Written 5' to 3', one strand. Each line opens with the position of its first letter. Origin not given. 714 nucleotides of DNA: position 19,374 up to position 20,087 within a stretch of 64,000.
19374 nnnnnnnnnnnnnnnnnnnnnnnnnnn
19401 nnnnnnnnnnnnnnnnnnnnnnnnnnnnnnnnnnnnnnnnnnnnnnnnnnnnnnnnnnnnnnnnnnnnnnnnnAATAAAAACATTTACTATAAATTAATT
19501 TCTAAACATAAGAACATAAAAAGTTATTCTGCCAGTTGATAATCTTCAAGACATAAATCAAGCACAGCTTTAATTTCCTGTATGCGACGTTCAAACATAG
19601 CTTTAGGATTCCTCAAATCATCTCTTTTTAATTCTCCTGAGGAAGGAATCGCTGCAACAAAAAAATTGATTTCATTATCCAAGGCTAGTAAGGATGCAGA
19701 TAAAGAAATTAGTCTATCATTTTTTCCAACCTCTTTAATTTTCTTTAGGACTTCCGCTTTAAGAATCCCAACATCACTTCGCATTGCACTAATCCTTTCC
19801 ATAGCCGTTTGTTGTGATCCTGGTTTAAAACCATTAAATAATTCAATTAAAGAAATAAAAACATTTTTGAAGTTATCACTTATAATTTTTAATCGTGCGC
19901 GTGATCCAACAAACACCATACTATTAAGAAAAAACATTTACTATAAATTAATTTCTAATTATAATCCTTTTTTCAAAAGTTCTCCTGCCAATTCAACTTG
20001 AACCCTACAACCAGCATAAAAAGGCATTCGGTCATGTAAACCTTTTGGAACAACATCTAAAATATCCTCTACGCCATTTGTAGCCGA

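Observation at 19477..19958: Perfect 29-bp direct repeat flanking a 425-bp insert that carries a single small ORF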

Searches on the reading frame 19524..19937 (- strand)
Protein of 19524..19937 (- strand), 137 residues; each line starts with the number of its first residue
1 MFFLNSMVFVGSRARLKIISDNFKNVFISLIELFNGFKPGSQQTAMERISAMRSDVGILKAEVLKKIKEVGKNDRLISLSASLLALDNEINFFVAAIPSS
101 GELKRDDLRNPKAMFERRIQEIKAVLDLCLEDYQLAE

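Call 5: search_protein_families(library=pfam, proteins=[window:19524-19937:-], max_evalue=0.01)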
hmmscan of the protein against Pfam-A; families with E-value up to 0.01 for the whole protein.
window:19524-19937:- (137 aa): 0 families

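Call 11: find_homologous_proteins(query=window:19524-19922:-, max_evalue=0.01)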
Query window:19524-19922:- (132 aa): 2 proteins with E <= 0.01 among 27 candidates.
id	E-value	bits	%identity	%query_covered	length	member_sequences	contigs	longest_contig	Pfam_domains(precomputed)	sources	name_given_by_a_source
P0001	4.5e-75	267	100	99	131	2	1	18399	-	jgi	-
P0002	4.2e-54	200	75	98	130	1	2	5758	-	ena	-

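Call 12: find_encoding_contigs(protein=P0002, flank=10000, max_places=10)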
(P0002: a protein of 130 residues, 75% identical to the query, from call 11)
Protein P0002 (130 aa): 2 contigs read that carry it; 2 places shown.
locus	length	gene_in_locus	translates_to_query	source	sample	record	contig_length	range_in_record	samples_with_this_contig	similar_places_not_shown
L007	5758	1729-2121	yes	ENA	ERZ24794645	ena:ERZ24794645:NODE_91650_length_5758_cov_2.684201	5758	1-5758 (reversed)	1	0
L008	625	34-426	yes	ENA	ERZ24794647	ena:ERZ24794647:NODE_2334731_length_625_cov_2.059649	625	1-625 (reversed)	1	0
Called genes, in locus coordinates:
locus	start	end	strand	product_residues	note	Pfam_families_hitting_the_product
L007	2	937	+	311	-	?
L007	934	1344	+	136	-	-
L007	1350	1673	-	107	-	-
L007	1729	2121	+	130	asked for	-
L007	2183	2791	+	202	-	PF00293:NUDIX, PF14815:NUDIX_4 (faint), PF07866:DUF1653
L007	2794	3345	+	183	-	PF08534:Redoxin, PF00578:AhpC-TSA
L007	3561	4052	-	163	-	PF04307:YdjM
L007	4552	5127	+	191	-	-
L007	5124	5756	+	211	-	?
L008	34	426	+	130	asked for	-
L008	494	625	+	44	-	?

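Call 24: find_related_loci(query=A1, collection=metagenome_contigs, flank=5000)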
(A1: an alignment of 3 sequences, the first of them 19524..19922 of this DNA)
Query A1 (132 aa) in metagenome_contigs; peptide patterns used: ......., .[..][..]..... (x = any residue, [..] = any of these).
600 stretches matched a pattern, but none encodes a relative of the query by tblastn (E <= 1e-3).

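Call 34: find_related_loci(query=A1, collection=viral_contigs, flank=5000)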
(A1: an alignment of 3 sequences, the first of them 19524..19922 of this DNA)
Query A1 (132 aa) in viral_contigs; peptide patterns used: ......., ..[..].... (x = any residue, [..] = any of these).
164 stretches matched a pattern, but none encodes a relative of the query by tblastn (E <= 1e-3).
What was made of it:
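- Tried and rejected: The hyp profile found no relatives in JGI metagenome contigs or IMG/VR viral contigs (calls 24, 34).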

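Call 42: search_protein_representatives(alignment_id=A1)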
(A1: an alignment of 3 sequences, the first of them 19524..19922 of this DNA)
Query: 3 sequences, 131 profile positions. Proteins with E-value up to 0.001 (for the whole library): 15; up to 1e-10: 2; up to 1e-30: 1. The best 15 are listed.
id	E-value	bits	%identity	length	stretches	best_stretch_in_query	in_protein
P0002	1.0e-74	265.0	-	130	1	1-130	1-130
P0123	6.8e-14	68.3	-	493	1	1-126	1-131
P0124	3.6e-10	56.2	-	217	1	1-126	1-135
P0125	4.7e-10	55.9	-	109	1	1-83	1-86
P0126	2.4e-09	53.6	-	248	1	1-127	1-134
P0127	5.1e-09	52.5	-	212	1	1-125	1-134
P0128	4.0e-08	49.6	-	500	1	1-127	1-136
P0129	9.7e-07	45.1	-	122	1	1-91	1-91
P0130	1.5e-06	44.5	-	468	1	1-122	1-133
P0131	3.3e-06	43.4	-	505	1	1-122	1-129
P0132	4.4e-05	39.8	-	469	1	1-93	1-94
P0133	1.7e-04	37.8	-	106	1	2-81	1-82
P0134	2.6e-04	37.3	-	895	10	11-70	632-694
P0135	3.1e-04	37.0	-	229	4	8-38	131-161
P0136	9.8e-04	35.4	-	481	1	1-91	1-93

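Call 44: search_protein_families(library=pfam, proteins=[P0123, P0124, P0126, P0127, P0128, P0130, P0131, P0132, P0136], max_evalue=0.01)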
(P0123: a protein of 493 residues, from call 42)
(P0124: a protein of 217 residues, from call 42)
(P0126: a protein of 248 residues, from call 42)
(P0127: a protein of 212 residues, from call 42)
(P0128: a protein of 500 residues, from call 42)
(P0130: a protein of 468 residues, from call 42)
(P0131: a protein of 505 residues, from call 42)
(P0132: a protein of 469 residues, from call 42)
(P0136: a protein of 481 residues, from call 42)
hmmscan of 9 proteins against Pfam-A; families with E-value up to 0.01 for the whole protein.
P0123 (493 aa): 0 families

P0124 (217 aa): 2 families
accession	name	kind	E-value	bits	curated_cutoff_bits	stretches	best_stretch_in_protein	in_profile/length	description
PF06009.19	Laminin_II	-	0.0031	18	33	1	24-125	4-98/138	Laminin Domain II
PF05549.16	Allexi_40kDa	-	0.004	17.2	26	1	24-100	64-141/271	Allexivirus 40kDa protein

P0126 (248 aa): 1 family
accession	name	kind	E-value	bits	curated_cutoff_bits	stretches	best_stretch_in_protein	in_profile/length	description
PF07361.16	Cytochrom_B562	-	0.005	17.9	30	0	38-93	22-77/102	Cytochrome b562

P0127 (212 aa): 0 families

P0128 (500 aa): 1 family
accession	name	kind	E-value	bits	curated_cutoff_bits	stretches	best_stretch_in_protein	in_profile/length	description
PF10805.13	DUF2730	-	0.0018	18.8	24.9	1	23-94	20-87/102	Protein of unknown function (DUF2730)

P0130 (468 aa): 0 families

P0131 (505 aa): 0 families

P0132 (469 aa): 0 families

P0136 (481 aa): 0 families

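Call 46: predict_structure(alignment_id=A1)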
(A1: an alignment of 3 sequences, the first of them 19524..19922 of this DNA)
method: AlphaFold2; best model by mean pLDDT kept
length: 132 residues; sequences in the alignment: 3
mean_pLDDT: 84.5   pTM: 0.79
mean pLDDT of the five models: 84.5, 82.6, 82.2, 73.4, 70.8
residues with pLDDT >= 90: 61; 70-90: 51; 50-70: 19; < 50: 1
segments of 3 or more residues with pLDDT < 50: none
pLDDT, mean of each block of 10 residues (from residue 1): 75 90 78 65 89 93 91 95 90 71 83 93 87 75
secondary structure, 60 per line:
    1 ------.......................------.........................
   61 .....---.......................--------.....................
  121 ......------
elements in order: H7-29 H36-65 H69-91 H100-126

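Call 51: find_homologous_proteins(query=A2, max_evalue=0.00001)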
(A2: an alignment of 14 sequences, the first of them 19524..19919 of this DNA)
Query A2 (14 sequences) (131 aa, profile of the alignment): 17 proteins with E <= 0.00001 among 8000 candidates.
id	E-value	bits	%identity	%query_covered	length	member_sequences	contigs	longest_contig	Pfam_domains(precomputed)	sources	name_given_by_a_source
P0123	9.5e-198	676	38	97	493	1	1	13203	-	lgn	-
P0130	1.4e-196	672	33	97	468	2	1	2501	-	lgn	-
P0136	7.5e-192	657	26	97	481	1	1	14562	-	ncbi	-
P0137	1.8e-169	583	29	94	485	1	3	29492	-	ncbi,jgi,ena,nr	ncbi:TPA: hypothetical protein HA241_07625 [Candidatus Woesearchaeota archaeon]|nr:hypothetical prot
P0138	6.5e-155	535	33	53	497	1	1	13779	-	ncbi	-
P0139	7.2e-154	531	32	97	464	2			-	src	-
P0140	3.1e-153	529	28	92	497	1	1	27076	-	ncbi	-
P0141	2.6e-98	348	37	57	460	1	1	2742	-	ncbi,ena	-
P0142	1.3e-96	343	-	-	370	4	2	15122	-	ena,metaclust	metaclust:\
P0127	2.6e-80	289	30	94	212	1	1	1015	-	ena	-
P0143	2.7e-74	269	44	20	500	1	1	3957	-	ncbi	-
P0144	1.9e-72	263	71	5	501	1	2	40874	-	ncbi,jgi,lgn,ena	-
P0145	4.9e-54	202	-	-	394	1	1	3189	-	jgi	jgi:hypothetical protein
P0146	6.8e-50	189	-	-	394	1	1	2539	-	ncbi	-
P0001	2.4e-34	137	100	100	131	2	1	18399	-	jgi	-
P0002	2.1e-32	131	75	99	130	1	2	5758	-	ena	-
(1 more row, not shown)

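Call 52: find_encoding_contigs(protein=P0123, flank=5000, max_places=2)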
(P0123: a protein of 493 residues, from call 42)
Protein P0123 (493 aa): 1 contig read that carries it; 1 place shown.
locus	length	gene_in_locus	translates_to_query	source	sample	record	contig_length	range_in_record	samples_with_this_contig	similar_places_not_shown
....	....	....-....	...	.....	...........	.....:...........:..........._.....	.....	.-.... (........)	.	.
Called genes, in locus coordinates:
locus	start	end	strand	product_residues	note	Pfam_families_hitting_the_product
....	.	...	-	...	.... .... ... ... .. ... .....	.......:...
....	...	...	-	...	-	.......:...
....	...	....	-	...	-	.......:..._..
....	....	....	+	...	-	-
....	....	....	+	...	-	-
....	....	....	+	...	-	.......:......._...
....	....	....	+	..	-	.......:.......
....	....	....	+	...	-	-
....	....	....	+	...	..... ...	-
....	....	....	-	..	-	-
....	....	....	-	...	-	-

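Call 53: find_encoding_contigs(protein=P0137, flank=5000, max_places=2)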
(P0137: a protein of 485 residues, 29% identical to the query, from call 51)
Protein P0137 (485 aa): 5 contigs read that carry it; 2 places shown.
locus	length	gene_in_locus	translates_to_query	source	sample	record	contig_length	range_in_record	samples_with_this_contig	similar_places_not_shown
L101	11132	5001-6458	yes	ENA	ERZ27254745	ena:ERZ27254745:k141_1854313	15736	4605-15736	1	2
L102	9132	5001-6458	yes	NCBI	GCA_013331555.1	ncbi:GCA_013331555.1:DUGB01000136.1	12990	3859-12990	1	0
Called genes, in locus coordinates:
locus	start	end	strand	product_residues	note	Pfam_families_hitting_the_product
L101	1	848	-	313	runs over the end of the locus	PF05598:DUF772, PF01609:DDE_Tnp_1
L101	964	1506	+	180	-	-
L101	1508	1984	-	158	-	PF05168:HEPN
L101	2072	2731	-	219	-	PF22600:MTPAP-like_central (weak), PF01909:NTP_transf_2, PF18765:Polbeta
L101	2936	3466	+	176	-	-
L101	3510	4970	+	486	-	PF04055:Radical_SAM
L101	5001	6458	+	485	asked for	-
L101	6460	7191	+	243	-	PF00849:PseudoU_synth_2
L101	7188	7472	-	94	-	-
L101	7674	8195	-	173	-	-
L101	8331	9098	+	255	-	PF03372:Exo_endo_phos, PF14529:Exo_endo_phos_2 (faint)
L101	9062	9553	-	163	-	PF09335:VTT_dom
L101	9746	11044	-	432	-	-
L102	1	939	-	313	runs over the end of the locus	PF05598:DUF772, PF01609:DDE_Tnp_1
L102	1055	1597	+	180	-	-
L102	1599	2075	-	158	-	PF05168:HEPN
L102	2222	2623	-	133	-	-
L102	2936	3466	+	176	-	-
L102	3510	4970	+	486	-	PF04055:Radical_SAM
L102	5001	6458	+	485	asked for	-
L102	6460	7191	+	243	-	PF00849:PseudoU_synth_2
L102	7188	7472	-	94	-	-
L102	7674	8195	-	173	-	-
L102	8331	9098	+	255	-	PF03372:Exo_endo_phos, PF14529:Exo_endo_phos_2 (faint)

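Call 59: search_protein_families(library=ncbifam, proteins=[window:19524-19919:-, P0123, P0137], max_evalue=0.01)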
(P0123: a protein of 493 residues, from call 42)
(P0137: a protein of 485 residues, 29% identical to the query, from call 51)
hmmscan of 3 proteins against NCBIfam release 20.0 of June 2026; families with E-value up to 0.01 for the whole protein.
window:19524-19919:- (131 aa): 0 families

P0123 (493 aa): 0 families

P0137 (485 aa): 0 families
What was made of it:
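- Tried and rejected: Pfam and NCBIfam gave no match for hyp or for the full-length family (calls 5, 44, 59).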

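Call 60: fold_search(model_id=the predicted structure, library=pdb)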
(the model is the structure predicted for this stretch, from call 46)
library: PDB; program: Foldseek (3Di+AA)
matches with E <= 10: 491; with E <= 0.001: 0
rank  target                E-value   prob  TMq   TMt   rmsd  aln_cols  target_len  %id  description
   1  5xsj_L                6.4e-02  0.99  0.49  0.52   4.8       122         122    7  XylFII-LytSN complex (released 2017-08-02)
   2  5xsd_L                7.6e-02  0.99  0.47  0.51   4.7       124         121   10  XylFII-LytSN complex mutant - D103A (released 2017-08-02)
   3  9dm3_MODEL_1_A        1.1e-01  1.00  0.66  0.66   3.4       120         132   12  De novo design of proteins that bind naphthalenediimides, powerful photooxidants with tunable photophysical pr (released 2025-03-05)
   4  9tav_B                1.6e-01  0.99  0.63  0.68   3.4       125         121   13  De novo photoenzyme photoABLE2 in complex with substrate (released 2026-03-25)
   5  7jh6_A                1.6e-01  0.60  0.36  0.29  10.6       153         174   17  De novo designed two-domain di-Zn(II) and porphyrin-binding protein (released 2020-12-09)
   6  6w6x_A                1.9e-01  0.99  0.61  0.64   3.9       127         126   13  Crystal Structure of ABLE Apo-protein (released 2020-08-26)
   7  1aep                  1.9e-01  0.80  0.42  0.38   6.8       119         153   13  MOLECULAR STRUCTURE OF AN APOLIPOPROTEIN DETERMINED AT 2.5-ANGSTROMS RESOLUTION (released 1994-01-31)
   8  9tav_A                2.6e-01  0.97  0.61  0.64   3.5       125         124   14  De novo photoenzyme photoABLE2 in complex with substrate (released 2026-03-25)
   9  7ezc_B                2.9e-01  0.57  0.35  0.17   7.1       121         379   14  Adenosine A2a receptor mutant-I92N (released 2022-04-13)
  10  1l7c_A                3.0e-01  0.99  0.65  0.39   2.8       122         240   14  alpha-catenin fragment, residues 385-651 (released 2002-06-19)
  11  9tas                  3.0e-01  0.75  0.42  0.44   6.4       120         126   16  De novo photoenzyme photoABLE1 in complex with substrate (released 2026-03-25)
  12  7xge_A                3.2e-01  0.69  0.41  0.35   7.5       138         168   12  Crystal structure of MCL-1 in complex with computationally designed inhibitor protein (released 2022-07-20)
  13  8tn1_A                3.6e-01  0.90  0.53  0.48   5.7       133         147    9  De novo designed protein binds poly ADP ribose polymerase inhibitors (PARPi) - apo (released 2024-04-24)
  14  1dov                  4.0e-01  0.44  0.35  0.27   7.4       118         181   15  CRYSTAL STRUCTURE OF THE ALPHA-CATENIN DIMERIZATION DOMAIN (released 2000-07-12)
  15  4llc_A                4.2e-01  0.96  0.61  0.64   3.7       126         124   13  The crystal structure of R60E mutant of the histidine kinase (KinB) sensor domain from Pseudomonas aeruginosa PA01 (released 2013-08-07)
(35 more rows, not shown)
